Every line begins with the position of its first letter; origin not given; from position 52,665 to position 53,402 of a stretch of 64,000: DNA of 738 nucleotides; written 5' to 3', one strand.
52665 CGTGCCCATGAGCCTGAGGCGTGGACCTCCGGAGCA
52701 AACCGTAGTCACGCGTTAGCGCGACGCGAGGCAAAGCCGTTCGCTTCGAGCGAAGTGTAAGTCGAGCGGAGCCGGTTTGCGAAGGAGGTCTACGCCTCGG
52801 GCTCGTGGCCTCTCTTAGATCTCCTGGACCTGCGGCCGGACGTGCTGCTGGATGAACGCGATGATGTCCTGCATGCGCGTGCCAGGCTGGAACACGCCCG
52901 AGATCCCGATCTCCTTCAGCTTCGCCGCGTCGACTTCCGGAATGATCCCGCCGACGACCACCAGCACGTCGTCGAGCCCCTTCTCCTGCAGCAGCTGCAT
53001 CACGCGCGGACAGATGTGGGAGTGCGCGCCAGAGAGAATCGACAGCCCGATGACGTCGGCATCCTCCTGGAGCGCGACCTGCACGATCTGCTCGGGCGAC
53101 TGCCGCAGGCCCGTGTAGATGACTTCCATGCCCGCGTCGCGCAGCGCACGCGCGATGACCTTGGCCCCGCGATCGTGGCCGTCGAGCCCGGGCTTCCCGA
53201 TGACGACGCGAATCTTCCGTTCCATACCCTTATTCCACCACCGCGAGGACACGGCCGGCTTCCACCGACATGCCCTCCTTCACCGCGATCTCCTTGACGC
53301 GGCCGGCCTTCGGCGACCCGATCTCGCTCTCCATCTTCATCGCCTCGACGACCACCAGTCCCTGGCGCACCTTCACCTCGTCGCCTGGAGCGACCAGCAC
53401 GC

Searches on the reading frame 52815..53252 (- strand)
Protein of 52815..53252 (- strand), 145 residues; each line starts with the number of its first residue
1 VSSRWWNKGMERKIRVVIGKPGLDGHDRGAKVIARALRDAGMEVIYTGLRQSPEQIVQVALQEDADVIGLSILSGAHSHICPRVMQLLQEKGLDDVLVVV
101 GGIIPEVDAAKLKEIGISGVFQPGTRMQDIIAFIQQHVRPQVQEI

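Call 10: search_protein_families(library=pfam, proteins=[window:52815-53252:-], max_evalue=0.01)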
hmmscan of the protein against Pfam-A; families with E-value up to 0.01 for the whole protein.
window:52815-53252:- (145 aa): 1 family
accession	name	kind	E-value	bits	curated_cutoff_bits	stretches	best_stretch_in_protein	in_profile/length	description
PF02310.24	B12-binding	-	1.1e-28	99.9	32.1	1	15-127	2-116/121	B12 binding domain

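Call 34: find_homologous_proteins(query=window:52815-53252:-)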
Query window:52815-53252:- (145 aa): 8000 proteins with E <= 0.001 among 8000 candidates; the best 120 are listed.
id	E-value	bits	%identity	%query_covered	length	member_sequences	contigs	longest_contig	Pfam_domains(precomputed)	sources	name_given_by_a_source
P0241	6.2e-94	329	-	-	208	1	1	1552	PF02310.25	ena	-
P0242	5.9e-79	281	100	94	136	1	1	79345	PF02310.25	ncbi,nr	ncbi:MAG: cobalamin B12-binding domain-containing protein [Acidobacteria bacterium]|nr:cobalamin B12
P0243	6.6e-71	255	89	92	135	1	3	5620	PF02310.25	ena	-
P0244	5.0e-70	252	88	92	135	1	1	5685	PF02310.25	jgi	jgi:methylmalonyl-CoA mutase C-terminal domain/subunit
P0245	5.0e-70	252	88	92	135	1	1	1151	PF02310.25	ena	-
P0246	2.8e-69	250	89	91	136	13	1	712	PF02310.25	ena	-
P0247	3.4e-69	249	91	89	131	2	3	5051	PF02310.25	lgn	-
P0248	5.0e-69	249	86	92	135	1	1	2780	PF02310.25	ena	-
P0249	1.9e-68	247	89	90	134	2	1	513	PF02310.25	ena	-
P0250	1.9e-68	247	87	92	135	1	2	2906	PF02310.25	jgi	jgi:methylmalonyl-CoA mutase C-terminal domain/subunit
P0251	5.0e-68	246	87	92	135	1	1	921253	PF02310.25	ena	-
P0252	9.3e-68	245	87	90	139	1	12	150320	PF02310.25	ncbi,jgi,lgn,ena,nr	ncbi:MAG: methylmalonyl-CoA mutase [Acidobacteria bacterium RIFCSPLOWO2_12_FULL_65_11]|nr:MAG: methy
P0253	1.0e-67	245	88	92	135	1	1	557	PF02310.25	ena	-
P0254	1.2e-67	244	86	90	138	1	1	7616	PF02310.25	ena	-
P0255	1.7e-67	244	86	91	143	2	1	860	PF02310.25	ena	-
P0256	3.7e-67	243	86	92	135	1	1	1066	PF02310.25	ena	-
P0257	3.7e-67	243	86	92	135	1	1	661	PF02310.25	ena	-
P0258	1.0e-66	241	83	92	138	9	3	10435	PF02310.25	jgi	-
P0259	1.6e-66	241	85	91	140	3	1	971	PF02310.25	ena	-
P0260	1.8e-66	241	85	91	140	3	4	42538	PF02310.25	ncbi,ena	ncbi:MAG: cobalamin B12-binding domain-containing protein [Vicinamibacterales bacterium]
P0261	1.9e-66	240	85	91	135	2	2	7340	PF02310.25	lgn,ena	-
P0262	1.9e-66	240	83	91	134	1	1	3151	PF02310.25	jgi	jgi:methylmalonyl-CoA mutase, C-terminal domain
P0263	1.9e-66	240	85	91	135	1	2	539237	PF02310.25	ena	-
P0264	2.7e-66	240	85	91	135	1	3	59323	PF02310.25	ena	-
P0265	3.6e-66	240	83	91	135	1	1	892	PF02310.25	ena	-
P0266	3.8e-66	239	84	91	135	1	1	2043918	PF02310.25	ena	-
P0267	3.8e-66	239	84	91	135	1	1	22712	PF02310.25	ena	-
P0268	4.4e-66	239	84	91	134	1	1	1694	PF02310.25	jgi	jgi:methylmalonyl-CoA mutase C-terminal domain/subunit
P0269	6.5e-66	239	84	91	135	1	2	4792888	PF02310.25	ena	-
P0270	7.0e-66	239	84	91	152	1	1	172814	PF02310.25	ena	-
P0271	7.6e-66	238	84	91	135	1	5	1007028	PF02310.25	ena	-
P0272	7.7e-66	238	84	92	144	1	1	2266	PF02310.25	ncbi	-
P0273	1.1e-65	238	84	91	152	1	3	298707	PF02310.25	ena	-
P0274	1.2e-65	238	84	91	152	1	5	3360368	PF02310.25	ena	-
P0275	1.4e-65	238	84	91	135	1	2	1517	PF02310.25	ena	-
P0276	1.6e-65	237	86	91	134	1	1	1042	PF02310.25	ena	-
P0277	2.7e-65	237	83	92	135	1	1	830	PF02310.25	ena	-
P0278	3.1e-65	237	85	90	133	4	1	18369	PF02310.25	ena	-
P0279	4.6e-65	236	84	91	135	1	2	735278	PF02310.25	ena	-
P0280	5.3e-65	236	83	91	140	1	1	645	PF02310.25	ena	-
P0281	5.3e-65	236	86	91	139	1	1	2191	PF02310.25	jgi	jgi:methylmalonyl-CoA mutase C-terminal domain/subunit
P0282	6.1e-65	236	83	91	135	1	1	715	PF02310.25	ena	-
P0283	6.1e-65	236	80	92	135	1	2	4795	PF02310.25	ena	-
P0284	7.6e-65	235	84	91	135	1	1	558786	PF02310.25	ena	-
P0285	7.8e-65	235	83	91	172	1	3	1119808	PF02310.25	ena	-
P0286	8.3e-65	235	77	98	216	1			PF02310.25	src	-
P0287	1.5e-64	234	85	90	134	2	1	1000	PF02310.25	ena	-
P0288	1.8e-64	234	82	92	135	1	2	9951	PF02310.25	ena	-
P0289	1.9e-64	234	80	95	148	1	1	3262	PF02310.25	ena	-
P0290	2.2e-64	234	84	89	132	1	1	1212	PF02310.25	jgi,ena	-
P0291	3.5e-64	233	75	97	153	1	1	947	PF02310.25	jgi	jgi:methylmalonyl-CoA mutase C-terminal domain/subunit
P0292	3.8e-64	233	82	90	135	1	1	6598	PF02310.25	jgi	jgi:methylmalonyl-CoA mutase C-terminal domain/subunit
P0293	3.9e-64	233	84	90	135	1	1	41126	PF02310.25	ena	-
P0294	3.9e-64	233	84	91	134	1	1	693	PF02310.25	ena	-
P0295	4.0e-64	233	80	94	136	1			PF02310.25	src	-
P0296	4.1e-64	233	81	92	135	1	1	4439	PF02310.25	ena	-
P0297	5.9e-64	232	83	91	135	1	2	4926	PF02310.25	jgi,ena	jgi:methylmalonyl-CoA mutase C-terminal domain/subunit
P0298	6.4e-64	232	81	92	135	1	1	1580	PF02310.25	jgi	jgi:methylmalonyl-CoA mutase C-terminal domain/subunit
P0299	7.4e-64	232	78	94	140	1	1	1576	PF02310.25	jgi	jgi:methylmalonyl-CoA mutase C-terminal domain/subunit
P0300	7.4e-64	232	81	89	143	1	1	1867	PF02310.25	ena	-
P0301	7.5e-64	232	81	89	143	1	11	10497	PF02310.25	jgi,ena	-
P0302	7.6e-64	232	81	89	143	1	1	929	PF02310.25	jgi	-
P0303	8.1e-64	232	78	97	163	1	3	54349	PF02310.25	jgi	jgi:methylmalonyl-CoA mutase, C-terminal domain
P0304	8.6e-64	232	81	92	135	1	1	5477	PF02310.25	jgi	jgi:methylmalonyl-CoA mutase C-terminal domain/subunit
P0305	8.8e-64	232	75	97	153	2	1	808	PF02310.25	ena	-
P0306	8.9e-64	232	81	92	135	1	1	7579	PF02310.25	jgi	jgi:methylmalonyl-CoA mutase C-terminal domain/subunit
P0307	9.0e-64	232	80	92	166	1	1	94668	PF02310.25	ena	-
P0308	9.1e-64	232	81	92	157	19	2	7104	PF02310.25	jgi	jgi:methylmalonyl-CoA mutase C-terminal domain/subunit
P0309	9.2e-64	232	79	92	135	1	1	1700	PF02310.25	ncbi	-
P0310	9.3e-64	232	80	92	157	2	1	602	PF02310.25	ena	-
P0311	9.6e-64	232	82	92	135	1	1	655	PF02310.25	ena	-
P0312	9.9e-64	232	80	92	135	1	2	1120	PF02310.25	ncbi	-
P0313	1.1e-63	231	80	94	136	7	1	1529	PF02310.25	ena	-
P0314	1.1e-63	231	81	94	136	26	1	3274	PF02310.25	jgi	jgi:methylmalonyl-CoA mutase, C-terminal domain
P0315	1.1e-63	231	81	92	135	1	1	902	PF02310.25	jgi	-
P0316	1.2e-63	231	83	91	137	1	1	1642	PF02310.25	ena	-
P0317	1.2e-63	231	81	92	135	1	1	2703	PF02310.25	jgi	jgi:methylmalonyl-CoA mutase, C-terminal domain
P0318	1.4e-63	231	78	92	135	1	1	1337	PF02310.25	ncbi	-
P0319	1.5e-63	231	84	89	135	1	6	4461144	PF02310.25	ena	-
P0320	1.5e-63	231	-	-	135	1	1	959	PF02310.25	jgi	jgi:methylmalonyl-CoA mutase, C-terminal domain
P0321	1.6e-63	231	79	94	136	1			PF02310.25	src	-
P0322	1.8e-63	231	81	92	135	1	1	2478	PF02310.25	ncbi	-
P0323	1.9e-63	231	83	92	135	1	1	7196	PF02310.25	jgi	jgi:methylmalonyl-CoA mutase C-terminal domain/subunit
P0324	1.9e-63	231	81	92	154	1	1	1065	PF02310.25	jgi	jgi:methylmalonyl-CoA mutase, C-terminal domain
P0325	1.9e-63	231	84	89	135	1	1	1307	PF02310.25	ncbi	-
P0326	1.9e-63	231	84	89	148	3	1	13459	PF02310.25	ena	-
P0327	2.0e-63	231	82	89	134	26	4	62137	PF02310.25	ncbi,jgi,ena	jgi:methylmalonyl-CoA mutase C-terminal domain/subunit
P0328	2.3e-63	230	83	92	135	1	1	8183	PF02310.25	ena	-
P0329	2.3e-63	230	79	92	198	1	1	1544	PF02310.25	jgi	jgi:methylmalonyl-CoA mutase, C-terminal domain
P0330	2.4e-63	230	81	92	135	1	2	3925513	PF02310.25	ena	-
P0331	2.5e-63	230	81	92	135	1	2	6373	PF02310.25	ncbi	-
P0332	2.6e-63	230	81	92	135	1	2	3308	PF02310.25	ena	-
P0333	2.7e-63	230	79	92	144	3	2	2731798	PF02310.25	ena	-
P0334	2.8e-63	230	74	99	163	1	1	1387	PF02310.25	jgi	jgi:methylmalonyl-CoA mutase C-terminal domain/subunit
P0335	2.8e-63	230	84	92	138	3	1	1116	PF02310.25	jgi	jgi:methylmalonyl-CoA mutase C-terminal domain/subunit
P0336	3.0e-63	230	76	94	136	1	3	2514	PF02310.25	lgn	-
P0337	3.0e-63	230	82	92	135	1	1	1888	PF02310.25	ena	-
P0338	3.0e-63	230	79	94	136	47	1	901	PF02310.25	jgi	-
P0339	3.2e-63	230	79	92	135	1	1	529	PF02310.25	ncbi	-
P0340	3.2e-63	230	84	89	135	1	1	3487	PF02310.25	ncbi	-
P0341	3.3e-63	230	79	92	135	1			PF02310.25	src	-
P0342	3.3e-63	230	81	92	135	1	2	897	PF02310.25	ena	-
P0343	3.3e-63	230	80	92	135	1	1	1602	PF02310.25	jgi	jgi:methylmalonyl-CoA mutase C-terminal domain/subunit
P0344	3.4e-63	230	81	89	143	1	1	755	PF02310.25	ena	-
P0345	3.5e-63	230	84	89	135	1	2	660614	PF02310.25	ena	-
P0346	3.5e-63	230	84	89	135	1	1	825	PF02310.25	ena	-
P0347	3.5e-63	230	80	93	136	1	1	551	PF02310.25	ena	-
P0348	3.6e-63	230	79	92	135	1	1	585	PF02310.25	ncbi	-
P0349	3.6e-63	230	79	94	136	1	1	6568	PF02310.25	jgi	jgi:methylmalonyl-CoA mutase C-terminal domain/subunit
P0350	4.0e-63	230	79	92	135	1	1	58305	PF02310.25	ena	-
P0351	4.1e-63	230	81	92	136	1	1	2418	PF02310.25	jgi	jgi:methylmalonyl-CoA mutase, C-terminal domain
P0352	4.1e-63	230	80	92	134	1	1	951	PF02310.25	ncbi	-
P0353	4.2e-63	230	80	92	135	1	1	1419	PF02310.25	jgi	jgi:methylmalonyl-CoA mutase C-terminal domain/subunit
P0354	4.4e-63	230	80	92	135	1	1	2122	PF02310.25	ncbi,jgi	jgi:methylmalonyl-CoA mutase C-terminal domain/subunit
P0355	4.4e-63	230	79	92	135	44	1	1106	PF02310.25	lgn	-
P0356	4.5e-63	230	80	91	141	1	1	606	PF02310.25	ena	-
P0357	4.5e-63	230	81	92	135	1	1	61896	PF02310.25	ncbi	-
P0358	4.5e-63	230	84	89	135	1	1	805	PF02310.25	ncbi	-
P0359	4.5e-63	229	84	88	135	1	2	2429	PF02310.25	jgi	jgi:methylmalonyl-CoA mutase, C-terminal domain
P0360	4.8e-63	229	83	89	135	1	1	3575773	PF02310.25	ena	-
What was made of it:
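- A 100%-identical B12-binding protein is recorded on a 79-kb contig of an 'Acidobacteria bacterium' MAG (call 34), so the source is probably a MAG.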

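Call 35: find_encoding_contigs(protein=P0242, flank=10000, max_places=3)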
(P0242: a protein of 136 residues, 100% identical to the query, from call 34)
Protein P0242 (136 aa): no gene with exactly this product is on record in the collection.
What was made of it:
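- Tried and rejected: The contig of the 100%-identical B12 protein (P0242) could not be retrieved (call 35).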

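Call 36: find_encoding_contigs(protein=P0241, flank=10000, max_places=3)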
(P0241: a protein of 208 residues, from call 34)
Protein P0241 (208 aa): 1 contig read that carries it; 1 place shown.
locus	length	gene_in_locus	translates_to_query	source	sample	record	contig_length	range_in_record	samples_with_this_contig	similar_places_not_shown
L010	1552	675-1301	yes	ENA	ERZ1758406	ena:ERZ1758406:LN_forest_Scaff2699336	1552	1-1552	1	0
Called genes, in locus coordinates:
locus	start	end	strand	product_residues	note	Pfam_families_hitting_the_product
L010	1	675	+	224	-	?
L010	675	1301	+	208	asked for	PF02310:B12-binding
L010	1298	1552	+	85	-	?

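Call 38: find_encoding_contigs(protein=P0247, flank=10000, max_places=3)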
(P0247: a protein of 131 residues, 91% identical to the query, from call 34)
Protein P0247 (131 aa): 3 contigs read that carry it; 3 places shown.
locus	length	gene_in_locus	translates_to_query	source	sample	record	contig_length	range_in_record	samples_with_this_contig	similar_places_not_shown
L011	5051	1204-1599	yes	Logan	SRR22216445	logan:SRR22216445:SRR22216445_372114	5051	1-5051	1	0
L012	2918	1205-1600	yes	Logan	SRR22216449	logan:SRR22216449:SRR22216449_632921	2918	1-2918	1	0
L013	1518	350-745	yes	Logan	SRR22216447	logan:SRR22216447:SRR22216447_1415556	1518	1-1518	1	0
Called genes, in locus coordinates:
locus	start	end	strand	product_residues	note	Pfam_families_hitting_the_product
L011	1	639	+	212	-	?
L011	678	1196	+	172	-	PF25919:BSH_CusB (weak), PF00364:Biotin_lipoyl, PF25917:BSH_RND (weak), PF25984:BSH_YknX (faint)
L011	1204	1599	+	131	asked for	PF02310:B12-binding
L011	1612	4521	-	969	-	PF13620:CarboxypepD_reg, PF25183:OMP_b-brl_4, PF00593:TonB_dep_Rec_b-barrel (faint)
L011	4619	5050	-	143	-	?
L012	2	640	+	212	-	?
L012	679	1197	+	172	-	PF25919:BSH_CusB (weak), PF00364:Biotin_lipoyl, PF25917:BSH_RND (weak), PF25984:BSH_YknX (faint)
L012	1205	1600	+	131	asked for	PF02310:B12-binding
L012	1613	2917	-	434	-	?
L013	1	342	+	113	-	?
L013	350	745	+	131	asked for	PF02310:B12-binding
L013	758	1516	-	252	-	?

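Call 39: find_encoding_contigs(protein=P0243, flank=10000, max_places=3)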
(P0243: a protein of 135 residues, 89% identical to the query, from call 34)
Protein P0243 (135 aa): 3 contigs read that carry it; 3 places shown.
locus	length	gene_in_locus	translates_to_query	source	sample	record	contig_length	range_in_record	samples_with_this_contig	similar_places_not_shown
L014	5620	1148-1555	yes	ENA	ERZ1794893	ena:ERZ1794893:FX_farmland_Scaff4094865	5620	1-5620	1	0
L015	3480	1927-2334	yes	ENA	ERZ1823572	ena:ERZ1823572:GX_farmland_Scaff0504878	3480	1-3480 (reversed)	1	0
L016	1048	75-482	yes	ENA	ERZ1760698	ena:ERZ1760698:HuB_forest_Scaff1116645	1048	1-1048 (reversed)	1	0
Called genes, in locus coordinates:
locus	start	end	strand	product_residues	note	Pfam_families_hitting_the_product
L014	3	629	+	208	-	?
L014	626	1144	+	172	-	PF25917:BSH_RND (faint), PF25919:BSH_CusB (faint), PF00364:Biotin_lipoyl, PF25984:BSH_YknX (faint)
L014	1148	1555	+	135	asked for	PF02310:B12-binding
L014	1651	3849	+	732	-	PF19878:DUF6351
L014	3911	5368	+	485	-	PF00171:Aldedh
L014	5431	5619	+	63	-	?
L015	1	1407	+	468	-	?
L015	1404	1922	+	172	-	PF25917:BSH_RND (faint), PF25919:BSH_CusB (faint), PF25973:BSH_CzcB (faint), PF00364:Biotin_lipoyl, PF25984:BSH_YknX (faint)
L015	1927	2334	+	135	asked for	PF02310:B12-binding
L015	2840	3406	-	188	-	-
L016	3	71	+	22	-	?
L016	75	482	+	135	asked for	PF02310:B12-binding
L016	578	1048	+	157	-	?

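Call 40: find_encoding_contigs(protein=P0251, flank=10000, max_places=2)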
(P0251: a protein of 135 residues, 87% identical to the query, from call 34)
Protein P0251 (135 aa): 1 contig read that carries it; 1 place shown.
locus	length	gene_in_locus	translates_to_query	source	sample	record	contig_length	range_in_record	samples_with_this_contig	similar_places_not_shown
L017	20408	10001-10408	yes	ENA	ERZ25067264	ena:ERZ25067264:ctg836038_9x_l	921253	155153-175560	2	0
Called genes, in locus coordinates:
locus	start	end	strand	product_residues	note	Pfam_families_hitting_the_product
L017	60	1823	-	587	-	PF01642:MM_CoA_mutase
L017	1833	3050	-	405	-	PF00108:Thiolase_N, PF00109:ketoacyl-synt (weak), PF02803:Thiolase_C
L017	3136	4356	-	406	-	PF02515:CoA_transf_3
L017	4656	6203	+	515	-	PF00501:AMP-binding, PF13193:AMP-binding_C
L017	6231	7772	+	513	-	PF01039:Carboxyl_trans, PF03255:ACCA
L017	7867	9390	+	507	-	PF00289:Biotin_carb_N, PF02786:CPSase_L_D2, PF07478:Dala_Dala_lig_C, PF02785:Biotin_carb_C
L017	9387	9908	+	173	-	PF25919:BSH_CusB (faint), PF00364:Biotin_lipoyl, PF25917:BSH_RND (weak), PF25984:BSH_YknX (faint)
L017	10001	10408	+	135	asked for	PF02310:B12-binding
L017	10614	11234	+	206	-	PF28474:DUF8412, PF13376:OmdA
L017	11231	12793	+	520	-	PF03806:ABG_transport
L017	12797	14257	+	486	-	PF03606:DcuC, PF02667:SCFA_trans (weak)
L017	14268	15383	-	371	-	-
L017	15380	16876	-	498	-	PF01011:PQQ (faint), PF13360:PQQ_2, PF13570:Beta-prop_ACSF4, PF13360:PQQ_2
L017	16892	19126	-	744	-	PF01011:PQQ (faint), PF13360:PQQ_2, PF13570:Beta-prop_ACSF4 (faint), PF13360:PQQ_2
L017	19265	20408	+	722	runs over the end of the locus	PF07715:Plug, PF00593:TonB_dep_Rec_b-barrel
